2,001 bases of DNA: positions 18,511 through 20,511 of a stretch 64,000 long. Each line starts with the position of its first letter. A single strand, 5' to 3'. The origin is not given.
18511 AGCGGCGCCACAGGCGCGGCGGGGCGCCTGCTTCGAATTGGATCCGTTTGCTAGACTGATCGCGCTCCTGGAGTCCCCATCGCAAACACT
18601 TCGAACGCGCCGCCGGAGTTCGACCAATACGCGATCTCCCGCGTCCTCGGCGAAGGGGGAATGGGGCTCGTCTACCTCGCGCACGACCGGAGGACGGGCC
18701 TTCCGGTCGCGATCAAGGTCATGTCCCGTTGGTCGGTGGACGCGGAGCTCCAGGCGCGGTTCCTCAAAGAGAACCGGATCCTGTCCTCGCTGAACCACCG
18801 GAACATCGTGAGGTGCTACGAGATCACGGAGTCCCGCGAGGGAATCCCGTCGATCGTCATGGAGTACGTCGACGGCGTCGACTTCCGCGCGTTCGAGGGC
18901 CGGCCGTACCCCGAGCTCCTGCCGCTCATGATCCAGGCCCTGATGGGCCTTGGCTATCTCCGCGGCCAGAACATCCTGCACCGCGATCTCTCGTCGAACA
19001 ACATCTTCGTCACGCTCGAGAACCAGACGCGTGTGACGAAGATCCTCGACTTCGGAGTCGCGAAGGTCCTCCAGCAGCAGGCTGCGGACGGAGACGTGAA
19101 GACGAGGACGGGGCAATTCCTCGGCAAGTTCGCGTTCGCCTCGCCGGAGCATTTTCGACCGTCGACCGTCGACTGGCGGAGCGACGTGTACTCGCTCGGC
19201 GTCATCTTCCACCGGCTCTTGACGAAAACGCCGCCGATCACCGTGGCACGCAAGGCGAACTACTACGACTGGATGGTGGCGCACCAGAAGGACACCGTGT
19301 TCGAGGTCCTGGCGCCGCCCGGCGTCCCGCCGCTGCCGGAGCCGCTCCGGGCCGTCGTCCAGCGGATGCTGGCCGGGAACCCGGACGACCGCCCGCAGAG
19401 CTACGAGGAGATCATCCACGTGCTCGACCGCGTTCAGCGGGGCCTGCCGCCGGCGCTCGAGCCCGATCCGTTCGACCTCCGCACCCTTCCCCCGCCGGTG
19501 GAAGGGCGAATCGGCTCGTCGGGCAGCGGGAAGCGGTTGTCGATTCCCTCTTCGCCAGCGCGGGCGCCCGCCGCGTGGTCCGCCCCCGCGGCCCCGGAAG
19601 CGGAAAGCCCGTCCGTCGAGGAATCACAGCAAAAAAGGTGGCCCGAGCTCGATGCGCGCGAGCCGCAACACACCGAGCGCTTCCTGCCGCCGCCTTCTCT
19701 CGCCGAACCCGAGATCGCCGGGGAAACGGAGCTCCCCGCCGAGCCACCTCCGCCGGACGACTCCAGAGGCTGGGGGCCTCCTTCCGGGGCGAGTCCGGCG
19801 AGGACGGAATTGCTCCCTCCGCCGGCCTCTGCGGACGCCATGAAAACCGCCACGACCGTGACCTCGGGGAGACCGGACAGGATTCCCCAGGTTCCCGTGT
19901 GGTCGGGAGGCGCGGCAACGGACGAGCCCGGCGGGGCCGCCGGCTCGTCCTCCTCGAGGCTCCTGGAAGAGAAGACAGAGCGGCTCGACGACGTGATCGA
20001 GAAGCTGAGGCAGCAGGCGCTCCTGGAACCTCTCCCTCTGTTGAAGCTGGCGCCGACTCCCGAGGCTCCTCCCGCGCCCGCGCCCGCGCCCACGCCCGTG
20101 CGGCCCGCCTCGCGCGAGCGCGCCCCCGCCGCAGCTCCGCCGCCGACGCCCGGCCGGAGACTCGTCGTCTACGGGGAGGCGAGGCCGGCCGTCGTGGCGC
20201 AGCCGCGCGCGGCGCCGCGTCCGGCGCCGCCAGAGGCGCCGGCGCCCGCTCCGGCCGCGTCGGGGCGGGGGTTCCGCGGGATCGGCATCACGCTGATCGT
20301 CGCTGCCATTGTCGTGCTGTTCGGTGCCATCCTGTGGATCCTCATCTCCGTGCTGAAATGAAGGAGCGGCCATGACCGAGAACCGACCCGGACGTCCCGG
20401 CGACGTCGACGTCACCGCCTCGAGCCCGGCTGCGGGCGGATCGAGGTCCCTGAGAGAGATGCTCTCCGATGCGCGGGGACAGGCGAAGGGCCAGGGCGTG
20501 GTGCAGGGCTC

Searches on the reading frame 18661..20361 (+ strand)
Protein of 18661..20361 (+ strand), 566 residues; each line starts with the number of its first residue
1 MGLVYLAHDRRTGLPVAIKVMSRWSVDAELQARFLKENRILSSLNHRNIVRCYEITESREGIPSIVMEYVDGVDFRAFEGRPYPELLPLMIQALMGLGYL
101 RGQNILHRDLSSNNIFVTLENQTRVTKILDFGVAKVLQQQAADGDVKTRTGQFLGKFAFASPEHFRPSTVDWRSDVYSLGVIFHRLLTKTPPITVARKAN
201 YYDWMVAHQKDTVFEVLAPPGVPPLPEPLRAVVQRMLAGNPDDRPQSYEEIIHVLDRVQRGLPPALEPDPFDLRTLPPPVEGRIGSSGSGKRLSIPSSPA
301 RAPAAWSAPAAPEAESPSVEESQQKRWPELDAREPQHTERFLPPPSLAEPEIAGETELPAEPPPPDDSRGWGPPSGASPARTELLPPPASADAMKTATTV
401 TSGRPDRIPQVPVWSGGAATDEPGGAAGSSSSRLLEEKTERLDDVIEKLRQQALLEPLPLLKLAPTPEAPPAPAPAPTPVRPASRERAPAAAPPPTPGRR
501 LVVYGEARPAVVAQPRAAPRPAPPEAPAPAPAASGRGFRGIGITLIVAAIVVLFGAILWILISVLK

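Call 43: search_protein_families(library=ncbifam, proteins=[window:18661-20361:+], max_evalue=0.01)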
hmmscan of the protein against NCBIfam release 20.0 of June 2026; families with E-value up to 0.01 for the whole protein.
window:18661-20361:+ (566 aa): 13 families
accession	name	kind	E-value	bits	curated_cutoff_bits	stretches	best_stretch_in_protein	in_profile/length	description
NF033483.0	PknB_PASTA_kin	equivalog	9.5e-45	153.6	450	1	1-262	20-272/563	Stk1 family PASTA domain-containing Ser/Thr kinase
NF047741.1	antiphage_MADS6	equivalog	2.3e-33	115.6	460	2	89-260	304-462/612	methylation-associated defense system protein kinase MAD6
TIGR03903.1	TOMM_kin_cyc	equivalog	1.2e-26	92.9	705.75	1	12-248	2-237/1267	TOMM system kinase/cyclase fusion protein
NF009651.0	PRK13184.1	equivalog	4.8e-22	77.8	839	1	1-261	15-293/932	serine/threonine-protein kinase PknD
NF052427.1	StpK7MSMEG_1200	equivalog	5.7e-18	64.7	900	1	1-246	20-256/601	serine/threonine protein kinase StpK7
NF033442.0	BREX_PglW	equivalog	3.4e-12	44.9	990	1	28-272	251-503/1391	BREX system serine/threonine kinase PglW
NF038150.1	lanthi_synth_IV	equivalog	1.7e-11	43.2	650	1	2-261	203-459/851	class IV lanthionine synthetase LanL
NF011463.0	PRK14879.1-4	equivalog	3.1e-08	33.3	188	1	27-139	57-165/237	Kae1-associated kinase Bud32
NF043056.1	T4SS_LegK1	equivalog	4.9e-07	28.7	550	1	103-190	208-287/516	Dot/Icm T4SS effector kinase LegK1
TIGR03724.2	arch_bud32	equivalog_domain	2.3e-05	24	125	1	30-140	35-137/193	KEOPS complex kinase/ATPase Bud32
NF038151.1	lanthi_synth_III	equivalog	2.6e-05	22.8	575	1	4-192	236-428/833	class III lanthionine synthetase LanKC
NF007174.0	PRK09605.1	equivalog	0.0014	17.2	447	1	29-139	377-478/535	bifunctional N(6)-L-threonylcarbamoyladenine synthase/serine/threonine protein kinase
NF058632.1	SerThrKinPrkT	equivalog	0.0038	16.3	280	1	2-122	35-155/322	serine/threonine protein kinase PrkT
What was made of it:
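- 18661..24450 (.): Ser/Thr signalling genes. Kinase 18661-20361 (+), unknown 20372-21010 (+), kinase 21024-22181 (+), PP2C phosphatase 22207-23649 (-), FHA protein 23659 to about 24450 (-). NCBIfam kinase matches (call 43).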
